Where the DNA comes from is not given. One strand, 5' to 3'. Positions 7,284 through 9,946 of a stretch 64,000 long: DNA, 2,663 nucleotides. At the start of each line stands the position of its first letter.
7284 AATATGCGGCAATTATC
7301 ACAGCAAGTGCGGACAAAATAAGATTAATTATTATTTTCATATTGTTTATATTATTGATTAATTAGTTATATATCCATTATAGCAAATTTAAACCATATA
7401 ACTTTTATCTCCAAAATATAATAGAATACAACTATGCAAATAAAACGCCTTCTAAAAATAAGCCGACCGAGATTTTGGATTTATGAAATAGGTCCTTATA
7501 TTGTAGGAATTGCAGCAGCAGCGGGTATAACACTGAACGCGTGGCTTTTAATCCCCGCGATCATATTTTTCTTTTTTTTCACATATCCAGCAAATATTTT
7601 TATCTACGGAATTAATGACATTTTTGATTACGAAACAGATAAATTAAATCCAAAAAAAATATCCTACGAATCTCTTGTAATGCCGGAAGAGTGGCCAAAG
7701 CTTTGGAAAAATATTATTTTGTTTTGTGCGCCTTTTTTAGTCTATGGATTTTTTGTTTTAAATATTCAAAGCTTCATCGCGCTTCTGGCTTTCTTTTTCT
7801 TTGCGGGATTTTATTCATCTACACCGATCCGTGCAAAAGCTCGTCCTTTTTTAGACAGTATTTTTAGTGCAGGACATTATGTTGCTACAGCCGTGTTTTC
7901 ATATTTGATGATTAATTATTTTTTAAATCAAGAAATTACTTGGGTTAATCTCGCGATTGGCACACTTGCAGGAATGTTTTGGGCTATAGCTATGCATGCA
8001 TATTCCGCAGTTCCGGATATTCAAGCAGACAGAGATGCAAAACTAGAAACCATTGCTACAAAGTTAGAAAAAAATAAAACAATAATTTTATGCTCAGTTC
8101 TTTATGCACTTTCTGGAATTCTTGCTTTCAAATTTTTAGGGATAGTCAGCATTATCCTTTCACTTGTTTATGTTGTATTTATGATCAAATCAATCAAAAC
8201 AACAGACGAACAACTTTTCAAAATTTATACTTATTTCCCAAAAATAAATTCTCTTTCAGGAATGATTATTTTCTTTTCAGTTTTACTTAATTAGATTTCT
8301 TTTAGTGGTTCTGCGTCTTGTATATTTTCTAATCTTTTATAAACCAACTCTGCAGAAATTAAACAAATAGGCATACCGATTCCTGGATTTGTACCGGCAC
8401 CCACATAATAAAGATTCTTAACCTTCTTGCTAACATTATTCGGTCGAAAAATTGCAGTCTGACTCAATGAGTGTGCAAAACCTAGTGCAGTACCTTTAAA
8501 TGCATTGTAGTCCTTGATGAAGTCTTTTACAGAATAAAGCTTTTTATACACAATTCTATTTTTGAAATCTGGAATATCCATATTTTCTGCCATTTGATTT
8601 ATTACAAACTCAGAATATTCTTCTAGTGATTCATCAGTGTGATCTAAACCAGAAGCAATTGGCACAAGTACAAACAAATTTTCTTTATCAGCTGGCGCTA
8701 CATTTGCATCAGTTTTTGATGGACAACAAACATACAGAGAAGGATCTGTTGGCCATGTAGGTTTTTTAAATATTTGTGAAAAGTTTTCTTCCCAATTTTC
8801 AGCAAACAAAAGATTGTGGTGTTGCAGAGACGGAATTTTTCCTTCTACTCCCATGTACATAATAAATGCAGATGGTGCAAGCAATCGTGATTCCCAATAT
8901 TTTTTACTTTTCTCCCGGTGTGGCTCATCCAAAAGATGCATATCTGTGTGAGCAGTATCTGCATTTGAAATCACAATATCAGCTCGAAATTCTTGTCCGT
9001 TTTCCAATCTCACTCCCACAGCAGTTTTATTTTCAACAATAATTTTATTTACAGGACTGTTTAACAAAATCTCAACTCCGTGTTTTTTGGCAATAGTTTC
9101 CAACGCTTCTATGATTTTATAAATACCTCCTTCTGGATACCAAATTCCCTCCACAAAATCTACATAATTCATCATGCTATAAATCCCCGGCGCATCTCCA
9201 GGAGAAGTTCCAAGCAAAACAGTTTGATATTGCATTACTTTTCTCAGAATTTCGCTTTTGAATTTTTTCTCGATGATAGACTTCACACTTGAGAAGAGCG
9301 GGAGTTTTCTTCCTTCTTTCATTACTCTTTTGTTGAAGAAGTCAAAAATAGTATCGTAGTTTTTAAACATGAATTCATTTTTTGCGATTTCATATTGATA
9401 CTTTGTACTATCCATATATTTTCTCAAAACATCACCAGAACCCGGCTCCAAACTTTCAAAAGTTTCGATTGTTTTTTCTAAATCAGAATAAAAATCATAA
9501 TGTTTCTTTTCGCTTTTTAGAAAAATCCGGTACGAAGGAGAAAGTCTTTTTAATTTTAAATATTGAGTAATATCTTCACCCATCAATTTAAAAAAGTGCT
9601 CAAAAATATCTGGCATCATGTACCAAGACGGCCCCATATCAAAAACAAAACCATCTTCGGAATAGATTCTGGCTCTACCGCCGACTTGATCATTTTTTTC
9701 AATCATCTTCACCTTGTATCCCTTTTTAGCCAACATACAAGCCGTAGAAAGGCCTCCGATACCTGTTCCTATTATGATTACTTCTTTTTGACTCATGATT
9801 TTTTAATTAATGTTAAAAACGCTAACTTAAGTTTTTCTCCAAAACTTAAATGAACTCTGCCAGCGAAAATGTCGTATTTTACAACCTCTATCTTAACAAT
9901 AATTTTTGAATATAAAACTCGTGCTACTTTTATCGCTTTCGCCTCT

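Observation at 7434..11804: Carotenoid biosynthesis cluster (UbiA-family prenyltransferase, crtI, crtB, GGPP synthase) in a reduced, CPR-like genome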

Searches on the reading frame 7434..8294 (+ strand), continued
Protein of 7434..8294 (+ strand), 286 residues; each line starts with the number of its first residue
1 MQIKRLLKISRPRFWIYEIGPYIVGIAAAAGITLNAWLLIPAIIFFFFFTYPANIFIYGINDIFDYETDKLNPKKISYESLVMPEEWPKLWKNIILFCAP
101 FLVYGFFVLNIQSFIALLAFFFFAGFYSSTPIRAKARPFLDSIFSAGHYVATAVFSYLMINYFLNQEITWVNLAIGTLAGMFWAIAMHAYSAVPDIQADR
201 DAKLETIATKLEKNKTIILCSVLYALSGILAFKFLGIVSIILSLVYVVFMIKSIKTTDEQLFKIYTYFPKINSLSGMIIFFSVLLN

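Call 41: search_dna_similar(query=window:7434-8291:+, collection=phages, mode=protein, max_rows=5)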
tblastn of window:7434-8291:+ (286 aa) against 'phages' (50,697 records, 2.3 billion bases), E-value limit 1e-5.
No match.

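Call 44: search_dna_similar(query=L005:5830-6705:+, collection=plasmids, mode=protein, max_rows=30)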
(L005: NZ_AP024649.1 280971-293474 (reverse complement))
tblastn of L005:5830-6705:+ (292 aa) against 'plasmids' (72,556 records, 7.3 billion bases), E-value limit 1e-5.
Records with a match: 6; places in all: 6; records where one place covers at least 80% of the query: 1.
Best place of each record, by identity: >=99% 1; <60% 5.
By first word of the organism name: Halomontanus 2; Arthrobacter 1; Halarchaeum 1; Haloferax 1; Halocatena 1.
By predicted mobility (MOB-suite, as given by PLSDB): non-mobilizable 6.
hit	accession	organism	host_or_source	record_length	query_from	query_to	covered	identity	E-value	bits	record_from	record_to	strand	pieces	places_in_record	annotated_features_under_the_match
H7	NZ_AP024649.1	Arthrobacter sp. StoSoilB13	-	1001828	1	292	100%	100.0%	1e-133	424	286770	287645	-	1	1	none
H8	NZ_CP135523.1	Halomontanus rarus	Salt lake,Salt lake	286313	2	208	71%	32.7%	5e-14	79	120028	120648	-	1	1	prenyltransferase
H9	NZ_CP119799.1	Halomontanus rarus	cell culture,sediment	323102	2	208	71%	32.3%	2e-13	77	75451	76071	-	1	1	prenyltransferase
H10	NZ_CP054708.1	Halarchaeum sp. CBA1220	solar salt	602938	12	208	67%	33.8%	7e-15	82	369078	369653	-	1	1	prenyltransferase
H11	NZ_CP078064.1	Haloferax larsenii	Cell culture,Salt Lake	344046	15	208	66%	32.0%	8e-16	85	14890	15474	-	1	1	prenyltransferase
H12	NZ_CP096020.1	Halocatena salina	cell culture,sediment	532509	15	208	66%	31.8%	1e-13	78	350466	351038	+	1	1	prenyltransferase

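Call 48: get_annotated_region(hit=H3, flank=4000)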
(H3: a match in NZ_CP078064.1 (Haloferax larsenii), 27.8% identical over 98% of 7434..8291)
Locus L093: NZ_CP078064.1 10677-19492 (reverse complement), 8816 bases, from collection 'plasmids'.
description: Haloferax larsenii strain NCIM 5678 plasmid pHl5678-1, complete sequence
organism: Haloferax larsenii (NCBI taxid 302484)
taxonomy: Archaea; Euryarchaeota; Halobacteria; Halobacteriales; Haloferacaceae; Haloferax; Haloferax larsenii
host: -; source: Cell culture,Salt Lake; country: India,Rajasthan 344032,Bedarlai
typing (MOB-suite, as given by PLSDB): non-mobilizable
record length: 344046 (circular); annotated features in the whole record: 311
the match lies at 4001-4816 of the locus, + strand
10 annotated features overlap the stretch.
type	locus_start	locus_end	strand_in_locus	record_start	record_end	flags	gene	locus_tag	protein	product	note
CDS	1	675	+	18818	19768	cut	-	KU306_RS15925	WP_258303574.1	phosphoglucosamine mutase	-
CDS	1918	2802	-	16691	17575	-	-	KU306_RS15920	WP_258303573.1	alpha/beta hydrolase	-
CDS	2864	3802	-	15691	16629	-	-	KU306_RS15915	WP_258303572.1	UbiA family prenyltransferase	-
CDS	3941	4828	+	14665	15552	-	-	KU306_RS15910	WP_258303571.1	prenyltransferase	-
CDS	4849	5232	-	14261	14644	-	-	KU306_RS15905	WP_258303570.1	nuclear transport factor 2 family protein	-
CDS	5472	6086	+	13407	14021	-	-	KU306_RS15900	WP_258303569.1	phosphoribosyltransferase family protein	GO:0009116 - nucleoside metabolic process [Evidence IEA]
CDS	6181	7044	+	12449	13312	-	-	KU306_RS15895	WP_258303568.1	UbiA family prenyltransferase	-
CDS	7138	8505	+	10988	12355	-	-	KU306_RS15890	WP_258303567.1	geranylgeranyl reductase family protein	GO:0030494 - bacteriochlorophyll biosynthetic process [Evidence IEA]; GO:0015995 - chlorophyll biosynthetic process ...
CDS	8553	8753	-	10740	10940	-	-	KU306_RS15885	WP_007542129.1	hypothetical protein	-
CDS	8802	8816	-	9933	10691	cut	-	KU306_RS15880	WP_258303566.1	hypothetical protein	-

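Call 49: get_annotated_region(hit=H4, flank=4000)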
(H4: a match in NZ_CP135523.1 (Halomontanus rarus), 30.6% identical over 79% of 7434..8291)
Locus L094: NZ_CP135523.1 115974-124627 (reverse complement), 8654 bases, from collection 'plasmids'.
description: Halomontanus rarus strain KZCA124 plasmid unnamed1, complete sequence
organism: Halomontanus rarus (NCBI taxid 3034020)
taxonomy: Archaea; Euryarchaeota; Halobacteria; Halobacteriales; Natrialbaceae; Halomontanus; Halomontanus rarus
host: -; source: Salt lake,Salt lake; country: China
typing (MOB-suite, as given by PLSDB): non-mobilizable
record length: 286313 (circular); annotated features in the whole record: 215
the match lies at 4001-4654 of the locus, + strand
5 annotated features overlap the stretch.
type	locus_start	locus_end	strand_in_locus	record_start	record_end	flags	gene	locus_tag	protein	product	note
CDS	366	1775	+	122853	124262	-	-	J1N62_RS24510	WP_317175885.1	PQQ-binding-like beta-propeller repeat protein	-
CDS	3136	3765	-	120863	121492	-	-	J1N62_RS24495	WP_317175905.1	methyltransferase domain-containing protein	-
CDS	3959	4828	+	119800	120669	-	-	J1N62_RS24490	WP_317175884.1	prenyltransferase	-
CDS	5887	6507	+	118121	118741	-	-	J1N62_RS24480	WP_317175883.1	histidine phosphatase family protein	-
CDS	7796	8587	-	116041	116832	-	-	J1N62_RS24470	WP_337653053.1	helix-turn-helix domain-containing protein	-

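Call 54: search_protein_families(library=ncbifam, proteins=[L004:5833-6675:+, L093:3941-4828:+, L094:3959-4828:+, L067:6001-6828:+, L050:6001-6819:+, L034:738-1562:+], max_evalue=1e-8)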
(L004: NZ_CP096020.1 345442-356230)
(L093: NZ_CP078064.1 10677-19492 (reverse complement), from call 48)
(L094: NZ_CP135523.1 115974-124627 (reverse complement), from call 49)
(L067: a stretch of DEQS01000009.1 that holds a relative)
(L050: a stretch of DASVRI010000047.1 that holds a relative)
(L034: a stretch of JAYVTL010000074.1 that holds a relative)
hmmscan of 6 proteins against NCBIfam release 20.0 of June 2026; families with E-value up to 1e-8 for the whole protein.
L004:5833-6675:+ (280 aa): 3 families
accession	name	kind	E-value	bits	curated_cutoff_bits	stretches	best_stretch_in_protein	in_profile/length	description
NF041333.1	CruF_Halo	equivalog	1.1e-106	356.3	300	1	10-268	1-263/268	bisanhydrobacterioruberin hydratase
TIGR03460.1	crt_membr_arch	equivalog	6e-49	167.2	154.7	1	26-268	8-248/248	bisanhydrobacterioruberin hydratase CruF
NF045693.1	GCarotHydoxCruF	equivalog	1.5e-09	37.6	400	1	59-220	59-230/310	gamma-carotene 1'-hydroxylase CruF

L093:3941-4828:+ (295 aa): 6 families
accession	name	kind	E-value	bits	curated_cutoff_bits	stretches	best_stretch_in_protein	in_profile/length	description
NF009516.0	PRK12875.1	equivalog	5e-66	222.7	205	1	10-293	7-288/292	prenyltransferase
NF009608.0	PRK13105.1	equivalog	6.3e-37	127.3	217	1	18-263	7-250/291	prenyltransferase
NF010119.0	PRK13595.1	equivalog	6.7e-31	107.9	248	1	21-289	13-284/292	prenyltransferase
NF009525.0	PRK12887.1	equivalog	4e-11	42.8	226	1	19-263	13-261/310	homogentisate phytyltransferase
NF009523.0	PRK12884.1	equivalog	7.8e-10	38.4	269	1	59-256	41-237/279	prenyltransferase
TIGR01474.1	ubiA_proteo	equivalog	3.1e-09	36.7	275.45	1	23-252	7-233/282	4-hydroxybenzoate octaprenyltransferase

L094:3959-4828:+ (289 aa): 8 families
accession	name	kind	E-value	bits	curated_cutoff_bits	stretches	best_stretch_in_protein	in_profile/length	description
NF009516.0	PRK12875.1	equivalog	1.1e-68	231.5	205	1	7-287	10-289/292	prenyltransferase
NF010119.0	PRK13595.1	equivalog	7.3e-34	117.6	248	1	15-247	13-243/292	prenyltransferase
NF009608.0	PRK13105.1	equivalog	2.6e-31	108.9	217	1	12-243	7-238/291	prenyltransferase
NF009525.0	PRK12887.1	equivalog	1e-10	41.5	226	1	8-238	8-248/310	homogentisate phytyltransferase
TIGR01474.1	ubiA_proteo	equivalog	1.5e-10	41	275.45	1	16-245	6-234/282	4-hydroxybenzoate octaprenyltransferase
NF009526.0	PRK12888.1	equivalog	5.9e-10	39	364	1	33-246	34-245/301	4-hydroxybenzoate octaprenyltransferase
NF009524.0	PRK12886.1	equivalog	7.7e-10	38.6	387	1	48-255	39-246/291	prenyltransferase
NF009523.0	PRK12884.1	equivalog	8.4e-09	35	269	0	20-241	10-223/279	prenyltransferase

L067:6001-6828:+ (276 aa): 6 families
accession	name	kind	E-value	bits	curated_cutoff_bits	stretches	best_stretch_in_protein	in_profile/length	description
NF009516.0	PRK12875.1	equivalog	2.8e-75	253.1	205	1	2-271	17-283/292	prenyltransferase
NF010119.0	PRK13595.1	equivalog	9.5e-38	130.3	248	1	2-261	12-273/292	prenyltransferase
NF009608.0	PRK13105.1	equivalog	6.7e-35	120.6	217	1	2-269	9-281/291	prenyltransferase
TIGR01476.1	chlor_syn_BchG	subfamily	3.3e-13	49.7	212.3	1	5-241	3-242/283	(bacterio)chlorophyll synthase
NF005742.0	PRK07566.1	equivalog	3.6e-12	46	313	1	3-241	29-271/315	chlorophyll synthase ChlG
NF009525.0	PRK12887.1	equivalog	4e-09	36.2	226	1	18-233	34-258/310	homogentisate phytyltransferase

L050:6001-6819:+ (273 aa): 3 families
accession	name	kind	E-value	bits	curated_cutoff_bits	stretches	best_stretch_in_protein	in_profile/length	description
NF009516.0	PRK12875.1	equivalog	2e-79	266.7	205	1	3-268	20-283/292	prenyltransferase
NF010119.0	PRK13595.1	equivalog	1.7e-40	139.4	248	1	2-270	14-286/292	prenyltransferase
NF009608.0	PRK13105.1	equivalog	8.8e-39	133.4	217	1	1-266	10-281/291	prenyltransferase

L034:738-1562:+ (275 aa): 5 families
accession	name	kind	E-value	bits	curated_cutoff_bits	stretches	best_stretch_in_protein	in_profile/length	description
NF009516.0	PRK12875.1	equivalog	2.9e-78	262.9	205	1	5-274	19-285/292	prenyltransferase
NF010119.0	PRK13595.1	equivalog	4.4e-47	161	248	1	2-267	11-279/292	prenyltransferase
NF009608.0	PRK13105.1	equivalog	1.7e-46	158.7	217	1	3-270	9-281/291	prenyltransferase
NF009609.0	PRK13106.1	equivalog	1.5e-10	41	349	1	161-243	177-258/301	prenyltransferase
TIGR01475.1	ubiA_other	subfamily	1.5e-09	37.8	180.8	1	38-245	34-242/282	UbiA-like polyprenyltransferase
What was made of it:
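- On LyeJ (lycopene elongase/hydratase, bacterioruberin pathway): Caveat: two haloarchaeal paralogues outside carotenoid clusters also pass, at 223 and 232 bits (call 54), so the feature is necessary but not specific.
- Two haloarchaeal paralogues that are not in carotenoid clusters also pass the NF009516 cutoff, at 223 and 232 bits (calls 48, 49, 54). Haloarchaeal paralogues of LyeJ exist outside carotenoid clusters and score the same on the family model (calls 48, 49, 54).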

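Call 71: list_cluster_members(proteins=[window:7434-8291:+, window:8291-9793:-, window:9793-10698:-, window:10701-11801:-])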
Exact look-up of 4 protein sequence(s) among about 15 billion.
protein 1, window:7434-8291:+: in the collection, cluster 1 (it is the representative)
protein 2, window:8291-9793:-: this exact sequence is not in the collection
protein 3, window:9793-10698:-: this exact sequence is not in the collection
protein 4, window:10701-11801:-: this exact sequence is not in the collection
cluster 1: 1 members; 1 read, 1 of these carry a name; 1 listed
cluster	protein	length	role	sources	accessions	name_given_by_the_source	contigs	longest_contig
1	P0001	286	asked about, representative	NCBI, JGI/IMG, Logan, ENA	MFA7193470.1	MAG: prenyltransferase [Candidatus Paceibacterota bacterium]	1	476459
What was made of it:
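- Tried and rejected: Three of four in call 71 failed because I trimmed the wrong end of the minus-strand ORFs.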

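Call 74: predict_structure(alignment_id=A3)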
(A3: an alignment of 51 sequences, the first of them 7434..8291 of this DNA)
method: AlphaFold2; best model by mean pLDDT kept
length: 286 residues; sequences in the alignment: 51
mean_pLDDT: 93.5   pTM: 0.91
mean pLDDT of the five models: 93.5, 93.3, 92.9, 91.6, 88.7
residues with pLDDT >= 90: 249; 70-90: 28; 50-70: 9; < 50: 0
segments of 3 or more residues with pLDDT < 50: none
pLDDT, mean of each block of 10 residues (from residue 1): 92 92 97 94 98 96 82 62 91 98 98 98 95 92 97 98 96 97 97 90 89 97 98 96 97 94 92 94 93
secondary structure, 60 per line:
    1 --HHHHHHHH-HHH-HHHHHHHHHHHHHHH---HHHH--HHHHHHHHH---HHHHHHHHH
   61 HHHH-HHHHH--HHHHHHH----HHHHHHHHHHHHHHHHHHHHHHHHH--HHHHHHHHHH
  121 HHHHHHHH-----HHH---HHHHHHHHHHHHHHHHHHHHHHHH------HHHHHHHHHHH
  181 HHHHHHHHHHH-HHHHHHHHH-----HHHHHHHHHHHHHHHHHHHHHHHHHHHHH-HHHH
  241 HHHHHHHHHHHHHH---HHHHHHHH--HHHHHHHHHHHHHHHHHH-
elements in order: H3-10 H16-30 H34-37 H40-48 H52-64 H66-70 H73-79 H84-108 H111-128 H140-163 H170-191 H193-201 H207-235 H237-254 H258-265 H268-285

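Call 76: fold_search(model_id=the predicted structure, library=pdb)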
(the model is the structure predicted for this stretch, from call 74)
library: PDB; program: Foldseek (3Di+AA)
matches with E <= 10: 302; with E <= 0.001: 13
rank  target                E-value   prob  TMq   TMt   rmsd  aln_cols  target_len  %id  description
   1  4tq3_A                3.1e-07  1.00  0.66  0.66   5.5       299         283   22  Structure of a UbiA homolog from Archaeoglobus fulgidus bound to GPP and Mg2+ (released 2014-07-16)
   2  4tq3_B                5.6e-07  1.00  0.67  0.67   5.3       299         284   22  Structure of a UbiA homolog from Archaeoglobus fulgidus bound to GPP and Mg2+ (released 2014-07-16)
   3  4tq4_A                6.9e-07  1.00  0.67  0.67   5.3       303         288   22  Structure of a UbiA homolog from Archaeoglobus fulgidus bound to DMAPP and Mg2+ (released 2014-07-16)
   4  4tq4_D                8.5e-07  1.00  0.67  0.66   5.5       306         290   23  Structure of a UbiA homolog from Archaeoglobus fulgidus bound to DMAPP and Mg2+ (released 2014-07-16)
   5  4tq4_C                1.2e-06  1.00  0.67  0.67   5.3       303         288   21  Structure of a UbiA homolog from Archaeoglobus fulgidus bound to DMAPP and Mg2+ (released 2014-07-16)
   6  4tq5                  2.3e-06  1.00  0.64  0.66   5.5       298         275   22  Structure of a UbiA homolog from Archaeoglobus fulgidus (released 2014-07-16)
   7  4tq4_B                3.3e-06  1.00  0.67  0.66   5.4       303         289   22  Structure of a UbiA homolog from Archaeoglobus fulgidus bound to DMAPP and Mg2+ (released 2014-07-16)
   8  4tq6_B                4.3e-06  1.00  0.65  0.69   5.2       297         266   22  Structure of a UbiA homolog from Archaeoglobus fulgidus bound to Cd2+ (released 2014-07-16)
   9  7bpu_A                6.8e-06  1.00  0.71  0.73   4.4       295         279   16  Structural and mechanistic insights into the biosynthesis of Digeranylgeranylglyceryl phosphate synthase in membranes (released 2021-04-14)
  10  6m31_A                1.5e-05  1.00  0.74  0.75   3.7       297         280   16  Structural and Functional Insights into an Archaeal Lipid Synthase (released 2021-02-03)
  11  4tq6_A                3.0e-05  1.00  0.64  0.68   5.1       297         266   21  Structure of a UbiA homolog from Archaeoglobus fulgidus bound to Cd2+ (released 2014-07-16)
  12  4od5_A                9.4e-05  1.00  0.71  0.74   4.3       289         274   14  Substrate-bound structure of a UbiA homolog from Aeropyrum pernix K1 (released 2014-03-19)
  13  4od4_A                1.1e-04  1.00  0.72  0.75   4.2       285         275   15  Apo structure of a UbiA homolog from Aeropyrum pernix K1 (released 2014-03-19)
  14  8djk_B                2.0e-03  1.00  0.63  0.64   5.3       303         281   11  HMGCR-UBIAD1 Complex State 2 (released 2022-08-03)
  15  8j8j_A                1.2e-02  1.00  0.63  0.63   6.7       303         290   13  Membrane bound PRTase, C3 symmetry, donor bound (released 2024-02-07)
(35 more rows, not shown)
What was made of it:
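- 7434..8294 (+): UbiA-superfamily carotenoid C5-elongase homologue (LyeJ-like lycopene elongase/hydratase candidate), 286 aa. AF2 model pLDDT 93.5 with a UbiA fold: 4TQ3 E 3e-7, 6M31 TM 0.74 (calls 74, 76).
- On UbiA prenyltransferase superfamily: Foldseek hits: AfUbiA 4TQ3 E 3e-7 (TM 0.66), DGGGPS 6M31 (TM 0.74), ApUbiA 4OD5 (TM 0.71) (calls 74, 76).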

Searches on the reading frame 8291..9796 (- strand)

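Call 3: search_protein_families(library=pfam, proteins=[window:8291-9796:-])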
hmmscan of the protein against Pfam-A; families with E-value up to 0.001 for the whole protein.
window:8291-9796:- (501 aa): 12 families
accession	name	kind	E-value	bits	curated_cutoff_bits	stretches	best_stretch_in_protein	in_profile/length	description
PF01593.30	Amino_oxidase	-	3.7e-33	115.9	19.8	1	13-483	1-436/443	Flavin containing amine oxidoreductase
PF13450.12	NAD_binding_8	-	1.5e-16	60.9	21.9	1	8-72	1-65/68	NAD(P)-binding Rossmann-like domain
PF01266.30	DAO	-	9.9e-15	55.3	27.9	2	6-40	2-36/353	FAD dependent oxidoreductase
PF07992.20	Pyr_redox_2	-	2.9e-11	43.7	26.1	2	5-41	2-39/291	Pyridine nucleotide-disulphide oxidoreductase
PF00890.30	FAD_binding_2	-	6.9e-09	35.8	20.4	1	6-42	2-37/414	FAD binding domain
PF03486.20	HI0933_like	-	1.9e-08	34.5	50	1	5-41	2-38/244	HI0933-like protein Rossmann domain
PF00070.33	Pyr_redox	-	9.3e-08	32.9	22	0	6-39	2-35/82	Pyridine nucleotide-disulphide oxidoreductase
PF12831.13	FAD_oxidored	-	1.5e-07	31.5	27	1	5-42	1-38/416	FAD dependent oxidoreductase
PF01134.28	GIDA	-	3e-06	27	22.1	0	5-38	1-35/391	Glucose inhibited division protein A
PF01494.25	FAD_binding_3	-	4.9e-05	23.2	22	1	5-37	3-35/349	FAD binding domain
PF01946.23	Thi4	-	0.00012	21.9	26.2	1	3-41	17-56/235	Thi4 family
PF00996.24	GDI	-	0.00016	20.8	23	0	4-42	5-43/436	GDP dissociation inhibitor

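Call 4: search_protein_families(library=ncbifam, proteins=[window:8291-9796:-])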
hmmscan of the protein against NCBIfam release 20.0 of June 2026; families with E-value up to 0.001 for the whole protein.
window:8291-9796:- (501 aa): 98 families (the best 25 are shown)
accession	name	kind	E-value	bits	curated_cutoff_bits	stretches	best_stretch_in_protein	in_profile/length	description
NF058655.1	CrtID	equivalog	6e-190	632.1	640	1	6-485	1-477/478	bifunctional phytoene desaturase/3,4-desaturase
TIGR02734.1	crtI_fam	subfamily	1.2e-152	509.2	238.1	1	6-497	1-496/504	phytoene desaturase family protein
NF042421.1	hydcarot_desat_CrtD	equivalog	6.6e-79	265.6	500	1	4-485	2-479/487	1-hydroxycarotenoid 3,4-desaturase CrtD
NF045637.1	carotdesatCrtDProt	equivalog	8e-68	229.1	580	1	6-485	1-478/485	1-hydroxycarotenoid 3,4-desaturase CrtD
TIGR02730.1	carot_isom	equivalog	3.5e-35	121.8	586.9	1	5-481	2-480/493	carotenoid isomerase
NF045689.1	BCarotKetCrtO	equivalog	8.4e-34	117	1000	2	1-298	1-316/563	beta-carotene ketolase CrtO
TIGR02733.1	desat_CrtD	equivalog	3.8e-24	85.2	549.7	1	4-489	2-488/492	C-3',4' desaturase CrtD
NF005560.0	PRK07233.1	equivalog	1.1e-16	60.8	252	2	5-50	2-47/435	hypothetical protein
NF005548.0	PRK07208.1-4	equivalog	5.1e-14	51.7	389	1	2-72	2-74/488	hypothetical protein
NF008845.0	PRK11883.1-5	equivalog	1.9e-12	46.3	560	1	2-60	3-67/468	protoporphyrinogen oxidase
NF005547.0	PRK07208.1-3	equivalog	2.7e-12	46.2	380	1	2-85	3-86/465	hypothetical protein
TIGR03467.1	HpnE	equivalog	2.9e-11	43.3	283.05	1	6-55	1-52/430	hydroxysqualene dehydroxylase HpnE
NF005545.0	PRK07208.1-1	equivalog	4.5e-11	41.8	451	1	3-75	7-82/504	hypothetical protein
NF005313.0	PRK06847.1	subfamily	1.7e-10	40.4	372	1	3-37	4-38/375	hypothetical protein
TIGR00562.1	proto_IX_ox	equivalog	1.4e-09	37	97.85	1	3-57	2-58/470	protoporphyrinogen oxidase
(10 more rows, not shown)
